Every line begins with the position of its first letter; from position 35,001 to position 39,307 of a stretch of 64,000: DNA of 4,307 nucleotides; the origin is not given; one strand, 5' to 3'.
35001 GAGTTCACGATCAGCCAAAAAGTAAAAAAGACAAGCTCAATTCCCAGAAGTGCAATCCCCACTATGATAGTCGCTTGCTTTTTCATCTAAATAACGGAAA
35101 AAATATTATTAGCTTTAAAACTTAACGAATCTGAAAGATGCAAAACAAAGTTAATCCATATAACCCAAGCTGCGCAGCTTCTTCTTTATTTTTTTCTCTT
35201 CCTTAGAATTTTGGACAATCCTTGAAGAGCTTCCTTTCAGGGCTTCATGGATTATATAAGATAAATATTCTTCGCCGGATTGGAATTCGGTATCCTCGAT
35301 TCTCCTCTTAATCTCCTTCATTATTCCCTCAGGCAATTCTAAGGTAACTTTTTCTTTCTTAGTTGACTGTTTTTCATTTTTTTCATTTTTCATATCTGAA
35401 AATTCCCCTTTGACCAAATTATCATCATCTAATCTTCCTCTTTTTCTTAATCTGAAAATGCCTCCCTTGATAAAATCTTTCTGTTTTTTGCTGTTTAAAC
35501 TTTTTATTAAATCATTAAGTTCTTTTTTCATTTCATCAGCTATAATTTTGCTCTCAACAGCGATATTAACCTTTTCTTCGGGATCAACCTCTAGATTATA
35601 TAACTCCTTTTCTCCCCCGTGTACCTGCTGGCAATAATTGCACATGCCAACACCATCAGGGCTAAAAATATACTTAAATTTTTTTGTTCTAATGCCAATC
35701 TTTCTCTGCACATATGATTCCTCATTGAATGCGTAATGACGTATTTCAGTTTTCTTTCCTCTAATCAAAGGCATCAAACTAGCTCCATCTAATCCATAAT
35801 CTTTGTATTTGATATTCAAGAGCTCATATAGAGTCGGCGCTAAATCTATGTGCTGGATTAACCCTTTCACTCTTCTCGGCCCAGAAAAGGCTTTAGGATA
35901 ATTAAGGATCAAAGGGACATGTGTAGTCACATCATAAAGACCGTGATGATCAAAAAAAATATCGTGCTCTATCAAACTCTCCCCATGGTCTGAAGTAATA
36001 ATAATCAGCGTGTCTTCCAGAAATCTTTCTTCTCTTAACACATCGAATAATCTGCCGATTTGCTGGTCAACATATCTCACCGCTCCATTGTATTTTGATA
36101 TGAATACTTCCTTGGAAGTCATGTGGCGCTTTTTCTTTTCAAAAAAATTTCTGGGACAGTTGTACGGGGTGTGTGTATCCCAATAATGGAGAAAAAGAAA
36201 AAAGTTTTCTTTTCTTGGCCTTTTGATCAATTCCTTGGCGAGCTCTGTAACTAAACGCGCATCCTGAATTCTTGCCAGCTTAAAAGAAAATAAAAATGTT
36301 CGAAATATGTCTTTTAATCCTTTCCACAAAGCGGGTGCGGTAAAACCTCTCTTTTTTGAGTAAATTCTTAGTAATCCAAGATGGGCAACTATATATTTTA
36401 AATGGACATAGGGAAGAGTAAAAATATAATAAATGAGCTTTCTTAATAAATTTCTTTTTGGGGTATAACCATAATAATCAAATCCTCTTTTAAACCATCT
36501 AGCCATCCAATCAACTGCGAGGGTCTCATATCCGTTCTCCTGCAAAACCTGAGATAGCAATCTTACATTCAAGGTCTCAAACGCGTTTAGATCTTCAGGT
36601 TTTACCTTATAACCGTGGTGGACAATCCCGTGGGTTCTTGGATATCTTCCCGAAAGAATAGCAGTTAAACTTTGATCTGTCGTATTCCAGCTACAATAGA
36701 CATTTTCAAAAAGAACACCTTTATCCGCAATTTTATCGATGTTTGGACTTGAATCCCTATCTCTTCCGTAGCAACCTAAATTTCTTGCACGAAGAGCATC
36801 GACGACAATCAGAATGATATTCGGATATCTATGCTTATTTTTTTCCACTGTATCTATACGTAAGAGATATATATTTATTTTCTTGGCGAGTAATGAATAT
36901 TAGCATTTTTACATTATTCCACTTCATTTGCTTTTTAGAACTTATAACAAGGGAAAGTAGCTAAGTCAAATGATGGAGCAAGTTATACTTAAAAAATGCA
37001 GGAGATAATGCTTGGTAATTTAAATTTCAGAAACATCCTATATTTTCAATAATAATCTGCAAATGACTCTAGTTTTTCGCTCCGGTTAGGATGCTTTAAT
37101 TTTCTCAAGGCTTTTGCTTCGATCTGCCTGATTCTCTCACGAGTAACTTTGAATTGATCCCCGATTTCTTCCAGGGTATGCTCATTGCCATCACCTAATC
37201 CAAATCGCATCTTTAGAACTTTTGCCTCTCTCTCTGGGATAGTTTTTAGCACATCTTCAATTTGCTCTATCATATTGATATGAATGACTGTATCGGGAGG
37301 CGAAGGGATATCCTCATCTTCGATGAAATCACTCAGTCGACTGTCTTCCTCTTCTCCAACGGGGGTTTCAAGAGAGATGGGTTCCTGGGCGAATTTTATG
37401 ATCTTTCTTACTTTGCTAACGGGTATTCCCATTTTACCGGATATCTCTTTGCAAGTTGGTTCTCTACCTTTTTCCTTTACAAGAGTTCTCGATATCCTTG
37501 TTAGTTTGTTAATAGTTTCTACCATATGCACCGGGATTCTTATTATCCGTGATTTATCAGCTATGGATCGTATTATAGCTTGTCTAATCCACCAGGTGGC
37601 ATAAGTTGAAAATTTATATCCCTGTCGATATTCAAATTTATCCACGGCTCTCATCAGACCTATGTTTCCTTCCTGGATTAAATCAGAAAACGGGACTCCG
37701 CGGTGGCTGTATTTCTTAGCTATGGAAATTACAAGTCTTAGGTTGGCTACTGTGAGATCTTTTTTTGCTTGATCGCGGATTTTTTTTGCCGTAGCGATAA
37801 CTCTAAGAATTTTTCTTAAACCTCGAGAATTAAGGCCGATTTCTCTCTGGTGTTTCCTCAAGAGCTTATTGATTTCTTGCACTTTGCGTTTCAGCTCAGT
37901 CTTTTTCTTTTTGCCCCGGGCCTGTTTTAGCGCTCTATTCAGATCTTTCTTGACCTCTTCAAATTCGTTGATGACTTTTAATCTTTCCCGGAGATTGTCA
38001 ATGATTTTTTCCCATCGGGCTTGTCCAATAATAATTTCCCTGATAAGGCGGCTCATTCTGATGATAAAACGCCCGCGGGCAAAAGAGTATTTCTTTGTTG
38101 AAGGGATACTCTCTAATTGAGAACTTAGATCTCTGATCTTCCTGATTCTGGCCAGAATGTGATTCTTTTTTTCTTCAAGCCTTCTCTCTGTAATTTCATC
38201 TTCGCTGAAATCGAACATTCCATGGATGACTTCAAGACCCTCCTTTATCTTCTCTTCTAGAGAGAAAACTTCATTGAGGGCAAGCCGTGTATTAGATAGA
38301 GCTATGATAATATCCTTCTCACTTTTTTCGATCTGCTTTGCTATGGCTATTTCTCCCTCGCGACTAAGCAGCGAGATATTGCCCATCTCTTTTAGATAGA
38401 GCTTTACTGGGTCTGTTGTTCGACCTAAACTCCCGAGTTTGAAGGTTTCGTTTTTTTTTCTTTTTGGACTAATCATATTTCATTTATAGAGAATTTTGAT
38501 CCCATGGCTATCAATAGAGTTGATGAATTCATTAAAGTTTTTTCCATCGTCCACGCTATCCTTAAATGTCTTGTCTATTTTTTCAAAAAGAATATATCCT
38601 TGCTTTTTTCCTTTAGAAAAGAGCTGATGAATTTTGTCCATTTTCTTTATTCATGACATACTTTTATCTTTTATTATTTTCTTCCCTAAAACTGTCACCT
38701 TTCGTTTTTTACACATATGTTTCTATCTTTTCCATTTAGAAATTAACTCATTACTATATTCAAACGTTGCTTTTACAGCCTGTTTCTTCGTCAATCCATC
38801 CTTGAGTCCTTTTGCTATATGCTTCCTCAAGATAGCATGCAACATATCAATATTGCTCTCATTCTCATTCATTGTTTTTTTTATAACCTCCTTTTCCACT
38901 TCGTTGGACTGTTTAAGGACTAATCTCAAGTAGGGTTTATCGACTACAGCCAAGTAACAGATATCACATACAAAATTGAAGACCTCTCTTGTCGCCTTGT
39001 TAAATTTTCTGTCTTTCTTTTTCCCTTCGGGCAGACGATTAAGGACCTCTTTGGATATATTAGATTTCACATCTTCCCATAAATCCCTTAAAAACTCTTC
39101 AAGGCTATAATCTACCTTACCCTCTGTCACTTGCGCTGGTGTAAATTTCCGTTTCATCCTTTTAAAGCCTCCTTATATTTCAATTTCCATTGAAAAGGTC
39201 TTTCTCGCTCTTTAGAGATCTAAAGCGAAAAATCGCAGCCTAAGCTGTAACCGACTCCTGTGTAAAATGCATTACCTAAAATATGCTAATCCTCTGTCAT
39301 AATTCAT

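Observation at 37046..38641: rpoD-type sigma gene split by one in-frame TGA exactly between region 1.1 and region 1.2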

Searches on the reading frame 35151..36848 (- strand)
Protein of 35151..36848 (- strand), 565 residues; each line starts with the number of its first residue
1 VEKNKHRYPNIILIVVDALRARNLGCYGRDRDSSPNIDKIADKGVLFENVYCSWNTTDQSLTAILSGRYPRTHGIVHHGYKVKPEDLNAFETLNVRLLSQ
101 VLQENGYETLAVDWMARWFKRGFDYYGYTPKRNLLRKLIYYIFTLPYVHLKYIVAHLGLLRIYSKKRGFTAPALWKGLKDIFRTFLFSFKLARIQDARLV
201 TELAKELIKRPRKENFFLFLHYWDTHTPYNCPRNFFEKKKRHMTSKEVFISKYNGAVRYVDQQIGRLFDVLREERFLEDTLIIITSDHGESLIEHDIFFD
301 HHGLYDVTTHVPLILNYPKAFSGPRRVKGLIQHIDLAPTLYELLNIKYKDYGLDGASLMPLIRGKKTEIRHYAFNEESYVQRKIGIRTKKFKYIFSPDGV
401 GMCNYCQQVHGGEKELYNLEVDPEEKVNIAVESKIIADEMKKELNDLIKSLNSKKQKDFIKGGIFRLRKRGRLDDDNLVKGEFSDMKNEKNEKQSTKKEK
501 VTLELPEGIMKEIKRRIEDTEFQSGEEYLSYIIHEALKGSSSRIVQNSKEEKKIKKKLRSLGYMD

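Call 41: search_protein_families(library=pfam, proteins=[window:35151-36848:-], max_evalue=0.01)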
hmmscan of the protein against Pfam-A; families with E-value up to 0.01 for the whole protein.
window:35151-36848:- (565 aa): 5 families
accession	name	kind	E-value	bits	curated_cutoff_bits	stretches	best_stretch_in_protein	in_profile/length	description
PF00884.28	Sulfatase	-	2e-51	175.5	25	1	9-346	1-301/301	Sulfatase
PF16347.10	SGSH_C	-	4.3e-19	69.6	29.3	1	298-448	5-152/154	N-sulphoglucosamine sulphohydrolase, C-terminal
PF01663.27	Phosphodiest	-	5.3e-18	66.2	23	2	12-79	2-66/342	Type I phosphodiesterase / nucleotide pyrophosphatase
PF02995.22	DUF229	-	3.6e-05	23.1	25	1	191-290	268-343/496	Protein of unknown function (DUF229)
PF01676.23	Metalloenzyme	-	0.0028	17.7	24.3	1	251-308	167-209/252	Metalloenzyme superfamily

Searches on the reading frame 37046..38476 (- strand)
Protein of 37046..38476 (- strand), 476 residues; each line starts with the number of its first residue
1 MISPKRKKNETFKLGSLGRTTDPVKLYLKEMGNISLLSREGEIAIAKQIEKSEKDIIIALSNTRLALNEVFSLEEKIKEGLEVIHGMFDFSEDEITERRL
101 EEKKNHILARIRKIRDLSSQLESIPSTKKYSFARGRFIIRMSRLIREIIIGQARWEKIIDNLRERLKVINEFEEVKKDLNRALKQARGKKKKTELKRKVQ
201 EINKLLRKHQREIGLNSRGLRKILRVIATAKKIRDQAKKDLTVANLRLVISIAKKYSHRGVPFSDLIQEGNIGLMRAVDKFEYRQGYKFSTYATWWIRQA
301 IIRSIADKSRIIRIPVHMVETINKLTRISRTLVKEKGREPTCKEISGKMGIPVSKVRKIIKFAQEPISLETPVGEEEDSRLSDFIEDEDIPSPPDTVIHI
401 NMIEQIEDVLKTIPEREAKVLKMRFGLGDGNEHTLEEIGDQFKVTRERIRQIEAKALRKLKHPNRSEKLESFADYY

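Call 3: search_protein_families(library=pfam, proteins=[window:37046-38476:-], max_evalue=1)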
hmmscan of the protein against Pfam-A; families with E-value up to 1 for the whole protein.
window:37046-38476:- (476 aa): 13 families
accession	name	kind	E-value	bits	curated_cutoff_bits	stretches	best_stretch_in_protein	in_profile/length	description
PF04539.22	Sigma70_r3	-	2.3e-26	92.1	25.3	1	320-395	1-76/78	Sigma-70 region 3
PF04542.20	Sigma70_r2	-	1.8e-22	79.3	24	1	244-310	4-70/71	Sigma-70 region 2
PF04545.22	Sigma70_r4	-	1.9e-22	78.9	24.1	2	409-462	1-50/50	Sigma-70, region 4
PF00140.25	Sigma70_r1_2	-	1.9e-11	44.2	22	1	22-51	1-30/34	Sigma-70 factor, region 1.2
PF10337.15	ArAE_2_N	-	0.00017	21.2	23.5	1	79-252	231-389/470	Putative ER transporter, 6TM, N-terminal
PF08281.18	Sigma70_r4_2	-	0.0035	17.4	25.7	0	343-361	30-48/54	Sigma-70, region 4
PF13518.12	HTH_28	-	0.008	16.7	25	0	339-361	13-34/52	Helix-turn-helix domain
PF22872.1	DUF7018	-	0.012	16.3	27.8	1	141-214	25-98/116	Domain of unknown function (DUF7018)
PF11140.13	DUF2913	-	0.029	14.6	23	1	170-212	48-91/207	Protein of unknown function (DUF2913)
PF25398.1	CUX1_N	-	0.15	12.5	27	1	154-213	18-77/116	CUX1-like, N-terminal tRNA-binding arm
PF06133.16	Com_YlbF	-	0.2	12.6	23.9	0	155-210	24-77/105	Control of competence regulator ComK, YlbF/YmcA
PF04136.21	COG3_N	-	0.35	11.3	27.9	1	99-183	5-86/147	Conserved oligomeric Golgi complex subunit 3, N-terminal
PF24459.1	DUF7574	-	0.54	10.7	27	0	165-206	63-104/107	Domain of unknown function (DUF7574)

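Call 4: search_protein_families(library=ncbifam, proteins=[window:37046-38476:-], max_evalue=1)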
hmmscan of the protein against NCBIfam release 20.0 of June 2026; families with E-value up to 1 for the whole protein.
window:37046-38476:- (476 aa): 54 families (the best 25 are shown)
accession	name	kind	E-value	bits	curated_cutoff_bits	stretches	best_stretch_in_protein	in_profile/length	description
NF004208.0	PRK05658.1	equivalog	9.5e-166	553.4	555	2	116-474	270-630/631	RNA polymerase sigma factor RpoD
NF006666.0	PRK09210.1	equivalog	6.1e-127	424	572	2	146-473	39-369/370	RNA polymerase sigma factor RpoD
NF004561.0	PRK05901.1-3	equivalog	3e-112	376.5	582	2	224-473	290-536/537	RNA polymerase sigma factor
TIGR02393.1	RpoD_Cterm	equivalog_domain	4.7e-112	373.4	354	1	237-473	1-237/238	RNA polymerase sigma factor RpoD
NF041931.2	MzaA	equivalog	3e-110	370.2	800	1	25-474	330-715/726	MZA anti-phage system associated sigma-70 family RNA polymerase sigma factor MzaA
NF004562.0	PRK05901.1-4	equivalog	2.3e-108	363.2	779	1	9-474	88-554/571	RNA polymerase sigma factor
NF004560.0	PRK05901.1-1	equivalog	1.3e-106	357.8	711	2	231-472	273-514/516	RNA polymerase sigma factor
NF005643.0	PRK07406.1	equivalog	2.8e-103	346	500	2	233-471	157-394/397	RNA polymerase sigma factor RpoD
NF005920.0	PRK07921.1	subfamily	2.1e-99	332.6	464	2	234-473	88-327/328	RNA polymerase sigma factor SigB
TIGR02997.1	Sig70-cyanoRpoD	subfamily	3.1e-96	322.2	384.5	1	22-461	1-298/298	RNA polymerase sigma factor, RpoD/SigA family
NF004566.0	PRK05901.2-4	equivalog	1.7e-85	287.9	531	1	226-473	182-443/448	RNA polymerase sigma factor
NF005785.0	PRK07598.1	equivalog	3.1e-85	286.5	554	2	169-472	107-410/415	RNA polymerase sigma factor SigC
NF004565.0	PRK05901.2-3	equivalog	2.9e-84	283.7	484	1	169-473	186-499/501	RNA polymerase sigma factor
NF004564.0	PRK05901.2-2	equivalog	2e-83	280.7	617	1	219-472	230-492/500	RNA polymerase sigma factor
TIGR02394.1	rpoS_proteo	equivalog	4.4e-80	269.2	378.7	2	230-466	40-276/285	RNA polymerase sigma factor RpoS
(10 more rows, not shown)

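Call 12: find_encoding_contigs(protein=window:37046-38476:-, flank=3000, max_places=10)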
Protein window:37046-38476:- (476 aa): no gene with exactly this product is on record in the collection.

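Call 16: find_related_loci(query=window:37046-38476:-, collection=genome_contigs, flank=4000)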
Query window:37046-38476:- (476 aa) in genome_contigs; peptide patterns used: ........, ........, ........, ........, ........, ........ (x = any residue, [..] = any of these).
599 stretches matched a pattern (row limit reached: there are more); 599 encode a relative of the query (tblastn E <= 1e-3); the best 80 are kept; 80 distinct loci.
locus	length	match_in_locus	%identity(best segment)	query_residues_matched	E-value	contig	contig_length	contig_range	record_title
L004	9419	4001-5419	49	15-474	2e-142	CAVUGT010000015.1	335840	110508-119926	MAG: Terriglobia bacterium isolate MFD02134.bin.3.166 genome assembly, contig: contig_43118, whole genome shotgun sequen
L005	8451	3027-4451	48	15-474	1e-141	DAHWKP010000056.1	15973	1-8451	MAG TPA_asm: Acidobacteriaceae bacterium isolate clean1340 k141_1570455, whole genome shotgun sequence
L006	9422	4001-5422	50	15-472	3e-141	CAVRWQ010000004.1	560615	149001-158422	MAG: uncultured Acidobacteriota bacterium isolate MFD06229.bin.2.89 genome assembly, contig: contig_25414, whole genome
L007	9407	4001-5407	49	15-472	5e-140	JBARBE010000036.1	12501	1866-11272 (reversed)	MAG: Candidatus Acidiferrum sp. isolate MFD05764_ilm_asm_bin369 k127_3496177, whole genome shotgun sequence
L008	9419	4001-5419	49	15-474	4e-140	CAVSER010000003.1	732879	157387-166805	MAG: Terriglobia bacterium isolate MFD01872.bin.1.72 genome assembly, contig: contig_167093, whole genome shotgun sequen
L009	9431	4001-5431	50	15-472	6e-138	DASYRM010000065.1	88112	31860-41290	MAG TPA_asm: Vicinamibacterales bacterium isolate SMAG_U4511 k141_1532720, whole genome shotgun sequence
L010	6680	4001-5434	49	15-472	2e-132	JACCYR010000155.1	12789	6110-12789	MAG: Acidobacteria bacterium isolate MGR_bin209 SD2897-2912_k127_8436538, whole genome shotgun sequence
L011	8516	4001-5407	46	19-474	1e-128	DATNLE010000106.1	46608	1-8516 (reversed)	MAG TPA_asm: Candidatus Acidiferrales bacterium isolate SMAG_U11443 k141_391864, whole genome shotgun sequence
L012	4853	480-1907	45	12-474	6e-130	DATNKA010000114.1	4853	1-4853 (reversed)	MAG TPA_asm: Candidatus Acidiferrales bacterium isolate SMAG_U11413 k141_127021, whole genome shotgun sequence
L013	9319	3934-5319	45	15-472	2e-127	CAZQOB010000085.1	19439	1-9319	MAG TPA_asm: uncultured Acidobacteriaceae bacterium isolate binchicken_co185_58 genome assembly, contig: NODE_3807_lengt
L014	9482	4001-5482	47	15-474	2e-126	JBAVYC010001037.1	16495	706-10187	MAG: Desulfobacterales bacterium isolate MFD03804_ilm_asm_bin1 k127_276266, whole genome shotgun sequence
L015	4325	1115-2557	48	15-474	2e-128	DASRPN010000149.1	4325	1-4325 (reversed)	MAG TPA_asm: Pyrinomonadaceae bacterium isolate SMAG_U10296 k141_5950085, whole genome shotgun sequence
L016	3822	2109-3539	48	15-472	9e-129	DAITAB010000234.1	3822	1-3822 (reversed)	MAG TPA_asm: Pyrinomonadaceae bacterium isolate CTOTU26101 NODE_25923_length_3822_cov_3.870719, whole genome shotgun seq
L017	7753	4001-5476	45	18-474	6e-126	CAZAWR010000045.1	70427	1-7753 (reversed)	MAG TPA_asm: uncultured Polyangiaceae bacterium isolate binchicken_co266_243 genome assembly, contig: NODE_840_length_70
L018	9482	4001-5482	46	19-474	5e-125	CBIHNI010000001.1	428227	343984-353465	MAG TPA_asm: uncultured Bdellovibrio sp. isolate SRR18156191_binner23_Refined_23 genome assembly, contig: ERZ27336852.1,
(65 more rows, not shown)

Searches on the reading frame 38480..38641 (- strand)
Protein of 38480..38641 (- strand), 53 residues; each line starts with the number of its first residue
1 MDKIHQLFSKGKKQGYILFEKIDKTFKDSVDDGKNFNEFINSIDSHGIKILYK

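Call 3: search_protein_families(library=pfam, proteins=[window:38483-38641:-], max_evalue=1)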
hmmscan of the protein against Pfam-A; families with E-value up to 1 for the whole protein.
seq(53 aa): 3 families
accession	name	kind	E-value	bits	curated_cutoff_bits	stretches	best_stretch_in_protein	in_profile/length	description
PF03979.19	Sigma70_r1_1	-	4.6e-08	33.3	22.5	1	2-51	5-54/81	Sigma-70 factor, region 1.1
PF08398.15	Phospholip_A2_4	-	0.082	13.6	23.9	1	2-40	34-72/80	Phospholipase A2-like domain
PF02375.23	JmjN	-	0.14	12.5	26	1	34-49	11-26/34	jmjN domain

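Call 4: search_protein_families(library=ncbifam, proteins=[window:38483-38641:-], max_evalue=1)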
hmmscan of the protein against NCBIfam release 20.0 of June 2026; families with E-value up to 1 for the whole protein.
seq(53 aa): 3 families
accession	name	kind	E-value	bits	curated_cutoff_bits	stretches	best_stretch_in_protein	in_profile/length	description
NF004208.0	PRK05658.1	equivalog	0.0045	16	555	1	2-51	25-74/631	RNA polymerase sigma factor RpoD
NF002748.0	PRK02769.1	equivalog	0.048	12.3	305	1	2-43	148-189/382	histidine decarboxylase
NF006666.0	PRK09210.1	equivalog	0.067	12.5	572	1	2-51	14-63/370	RNA polymerase sigma factor RpoD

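Call 13: find_encoding_contigs(protein=window:38480-38641:-, flank=3000, max_places=10)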
Protein window:38480-38641:- (53 aa): 1 contig read that carries it; 1 place shown.
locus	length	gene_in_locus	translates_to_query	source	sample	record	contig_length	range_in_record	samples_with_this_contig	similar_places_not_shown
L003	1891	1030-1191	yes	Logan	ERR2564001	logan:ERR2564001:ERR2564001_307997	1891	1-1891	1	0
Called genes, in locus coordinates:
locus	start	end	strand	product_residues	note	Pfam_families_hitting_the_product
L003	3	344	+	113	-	?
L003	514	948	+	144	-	-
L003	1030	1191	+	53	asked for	PF03979:Sigma70_r1_1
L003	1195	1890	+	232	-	?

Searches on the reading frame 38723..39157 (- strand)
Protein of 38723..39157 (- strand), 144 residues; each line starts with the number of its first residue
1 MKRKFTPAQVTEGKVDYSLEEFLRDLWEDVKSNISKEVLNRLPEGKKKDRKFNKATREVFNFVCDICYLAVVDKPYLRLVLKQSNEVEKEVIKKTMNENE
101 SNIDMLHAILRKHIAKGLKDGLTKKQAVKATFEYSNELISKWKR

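Call 41: search_protein_families(library=pfam, proteins=[window:38723-39157:-], max_evalue=0.01)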
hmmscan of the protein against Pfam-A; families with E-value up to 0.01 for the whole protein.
window:38723-39157:- (144 aa): 0 families

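Call 49: find_homologous_proteins(query=window:38723-39157:-, max_evalue=0.001)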
Query window:38723-39157:- (144 aa): 30 proteins with E <= 0.001 among 62 candidates.
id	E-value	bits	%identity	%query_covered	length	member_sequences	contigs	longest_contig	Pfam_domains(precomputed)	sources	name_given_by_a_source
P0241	4.6e-80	284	92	100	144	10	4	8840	-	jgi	jgi:hypothetical protein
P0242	1.2e-74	267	85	100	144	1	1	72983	-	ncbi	-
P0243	3.3e-72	259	82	100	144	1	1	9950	-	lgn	-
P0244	8.6e-72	257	82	100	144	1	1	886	-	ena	-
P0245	4.5e-71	255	82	100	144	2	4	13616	-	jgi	jgi:hypothetical protein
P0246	6.6e-71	254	81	100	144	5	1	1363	-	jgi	-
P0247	3.0e-70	252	82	100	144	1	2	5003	-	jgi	jgi:hypothetical protein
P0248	2.7e-69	249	78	100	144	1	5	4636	-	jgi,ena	-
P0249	3.1e-68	246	78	100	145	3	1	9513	-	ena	-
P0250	8.9e-68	244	78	100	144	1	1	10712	-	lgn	-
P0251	2.5e-67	243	79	100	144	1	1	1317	-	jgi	-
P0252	1.6e-66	240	78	100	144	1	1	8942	-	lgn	-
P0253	2.1e-66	240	76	100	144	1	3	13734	-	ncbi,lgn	-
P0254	4.1e-66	239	78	100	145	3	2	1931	-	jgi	-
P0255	1.9e-65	237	77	100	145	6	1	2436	-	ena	-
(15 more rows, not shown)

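Call 50: find_encoding_contigs(protein=P0242, flank=10000, max_places=2)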
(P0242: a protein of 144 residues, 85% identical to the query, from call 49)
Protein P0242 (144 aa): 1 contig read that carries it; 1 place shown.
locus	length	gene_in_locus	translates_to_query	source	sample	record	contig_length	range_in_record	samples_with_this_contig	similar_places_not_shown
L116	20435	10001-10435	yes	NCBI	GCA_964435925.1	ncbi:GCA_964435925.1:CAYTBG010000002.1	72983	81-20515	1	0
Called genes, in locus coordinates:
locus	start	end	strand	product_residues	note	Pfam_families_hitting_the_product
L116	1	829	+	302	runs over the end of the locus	?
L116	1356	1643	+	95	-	-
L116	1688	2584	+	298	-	PF01073:3Beta_HSD, PF01370:Epimerase, PF02719:Polysacc_synt_2, PF04321:RmlD_sub_bind, PF13460:NAD_binding_10 (weak), PF16363:GDP_Man_Dehyd, PF07993:NAD_binding_4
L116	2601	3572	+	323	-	PF02655:ATP-grasp_3, PF07478:Dala_Dala_lig_C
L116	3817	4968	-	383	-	PF00465:Fe-ADH, PF25137:ADH_Fe_C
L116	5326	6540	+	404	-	PF21269:TreT_GT1, PF00534:Glycos_transf_1, PF13692:Glyco_trans_1_4, PF20706:GT4-conflict (weak)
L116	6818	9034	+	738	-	PF00982:Glyco_transf_20, PF02358:Trehalose_PPase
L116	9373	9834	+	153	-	PF00582:Usp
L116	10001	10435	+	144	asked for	-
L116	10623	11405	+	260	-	PF13512:TPR_18 (faint), PF07719:TPR_2 (faint), PF13174:TPR_6 (faint), PF13525:YfiO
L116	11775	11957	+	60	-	-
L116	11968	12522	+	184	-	PF07366:SnoaL, PF12680:SnoaL_2, PF14534:DUF4440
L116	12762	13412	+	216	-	-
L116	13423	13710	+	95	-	PF13560:HTH_31 (weak), PF01381:HTH_3, PF13443:HTH_26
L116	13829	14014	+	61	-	-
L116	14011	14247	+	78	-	-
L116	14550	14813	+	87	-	-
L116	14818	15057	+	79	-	PF02229:PC4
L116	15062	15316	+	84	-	-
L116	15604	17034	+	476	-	PF00474:SSF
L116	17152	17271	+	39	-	-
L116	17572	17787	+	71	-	PF01165:Ribosomal_S21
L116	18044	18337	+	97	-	-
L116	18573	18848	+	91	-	-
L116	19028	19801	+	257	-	PF01073:3Beta_HSD, PF01370:Epimerase, PF02719:Polysacc_synt_2, PF04321:RmlD_sub_bind (weak), PF07993:NAD_binding_4, PF16363:GDP_Man_Dehyd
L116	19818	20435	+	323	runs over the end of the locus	PF02655:ATP-grasp_3, PF07478:Dala_Dala_lig_C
